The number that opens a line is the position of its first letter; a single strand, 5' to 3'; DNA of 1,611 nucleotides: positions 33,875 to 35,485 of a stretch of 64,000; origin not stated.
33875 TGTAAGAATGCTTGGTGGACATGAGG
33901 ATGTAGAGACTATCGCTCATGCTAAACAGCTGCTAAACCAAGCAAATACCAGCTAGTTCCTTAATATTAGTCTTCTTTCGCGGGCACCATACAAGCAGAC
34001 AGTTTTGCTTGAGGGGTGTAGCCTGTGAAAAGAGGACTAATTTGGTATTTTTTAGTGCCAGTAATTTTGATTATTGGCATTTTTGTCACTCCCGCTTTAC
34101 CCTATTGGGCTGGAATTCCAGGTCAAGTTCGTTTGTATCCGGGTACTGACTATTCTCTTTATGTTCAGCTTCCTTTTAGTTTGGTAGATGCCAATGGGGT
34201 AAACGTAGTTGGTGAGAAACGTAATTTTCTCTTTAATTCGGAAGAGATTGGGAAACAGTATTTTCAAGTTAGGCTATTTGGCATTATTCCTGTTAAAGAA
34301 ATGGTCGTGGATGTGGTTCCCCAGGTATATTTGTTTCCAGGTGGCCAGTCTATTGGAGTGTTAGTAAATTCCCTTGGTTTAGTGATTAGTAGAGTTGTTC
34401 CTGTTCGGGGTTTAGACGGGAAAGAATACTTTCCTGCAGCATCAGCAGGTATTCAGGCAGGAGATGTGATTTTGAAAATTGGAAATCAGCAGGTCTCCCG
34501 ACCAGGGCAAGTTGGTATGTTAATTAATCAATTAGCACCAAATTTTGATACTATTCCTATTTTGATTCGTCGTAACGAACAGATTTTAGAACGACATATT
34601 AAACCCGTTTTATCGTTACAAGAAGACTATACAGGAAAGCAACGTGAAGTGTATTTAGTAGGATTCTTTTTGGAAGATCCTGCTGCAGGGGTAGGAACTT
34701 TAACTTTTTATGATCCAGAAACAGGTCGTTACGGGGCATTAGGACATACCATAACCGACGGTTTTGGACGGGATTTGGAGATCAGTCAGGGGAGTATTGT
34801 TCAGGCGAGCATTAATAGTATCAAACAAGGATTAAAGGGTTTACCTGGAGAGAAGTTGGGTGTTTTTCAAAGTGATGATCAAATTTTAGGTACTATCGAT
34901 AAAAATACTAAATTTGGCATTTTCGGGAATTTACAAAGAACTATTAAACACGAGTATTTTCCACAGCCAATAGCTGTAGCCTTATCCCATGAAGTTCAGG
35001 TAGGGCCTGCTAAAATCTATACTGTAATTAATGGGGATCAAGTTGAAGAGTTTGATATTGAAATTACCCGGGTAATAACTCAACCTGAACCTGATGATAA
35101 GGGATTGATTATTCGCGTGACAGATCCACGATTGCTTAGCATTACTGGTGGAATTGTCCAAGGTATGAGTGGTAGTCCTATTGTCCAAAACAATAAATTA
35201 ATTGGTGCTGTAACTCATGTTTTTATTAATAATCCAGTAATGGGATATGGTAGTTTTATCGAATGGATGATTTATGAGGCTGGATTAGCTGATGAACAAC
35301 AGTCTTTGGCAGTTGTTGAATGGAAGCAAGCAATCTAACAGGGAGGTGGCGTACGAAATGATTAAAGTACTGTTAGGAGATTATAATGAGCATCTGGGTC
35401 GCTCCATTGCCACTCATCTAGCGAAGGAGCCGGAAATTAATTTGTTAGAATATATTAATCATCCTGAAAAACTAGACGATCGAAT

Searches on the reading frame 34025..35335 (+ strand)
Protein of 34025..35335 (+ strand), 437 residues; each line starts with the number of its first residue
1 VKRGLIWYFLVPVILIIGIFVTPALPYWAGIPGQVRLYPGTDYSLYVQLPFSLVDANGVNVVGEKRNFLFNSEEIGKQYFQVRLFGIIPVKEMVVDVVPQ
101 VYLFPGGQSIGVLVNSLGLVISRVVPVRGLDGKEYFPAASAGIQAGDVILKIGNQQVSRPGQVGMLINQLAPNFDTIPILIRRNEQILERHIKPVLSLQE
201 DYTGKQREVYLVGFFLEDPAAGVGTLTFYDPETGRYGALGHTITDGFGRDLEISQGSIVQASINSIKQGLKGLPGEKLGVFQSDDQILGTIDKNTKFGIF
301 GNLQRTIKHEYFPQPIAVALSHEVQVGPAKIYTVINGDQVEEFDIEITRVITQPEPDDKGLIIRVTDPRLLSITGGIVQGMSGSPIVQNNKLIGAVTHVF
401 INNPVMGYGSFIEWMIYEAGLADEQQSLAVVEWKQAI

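Call 75: search_protein_families(library=ncbifam, proteins=[window:34025-35335:+], max_evalue=0.00001)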
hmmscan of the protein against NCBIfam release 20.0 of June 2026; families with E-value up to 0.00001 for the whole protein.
window:34025-35335:+ (437 aa): 2 families
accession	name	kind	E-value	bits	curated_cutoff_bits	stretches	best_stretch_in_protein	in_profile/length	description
TIGR02860.1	spore_IV_B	equivalog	2.6e-127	425.1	305.25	1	7-421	8-401/402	SpoIVB peptidase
NF040960.1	MamE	equivalog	3e-07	29.4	800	0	122-187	466-528/659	magnetosome formation protease MamE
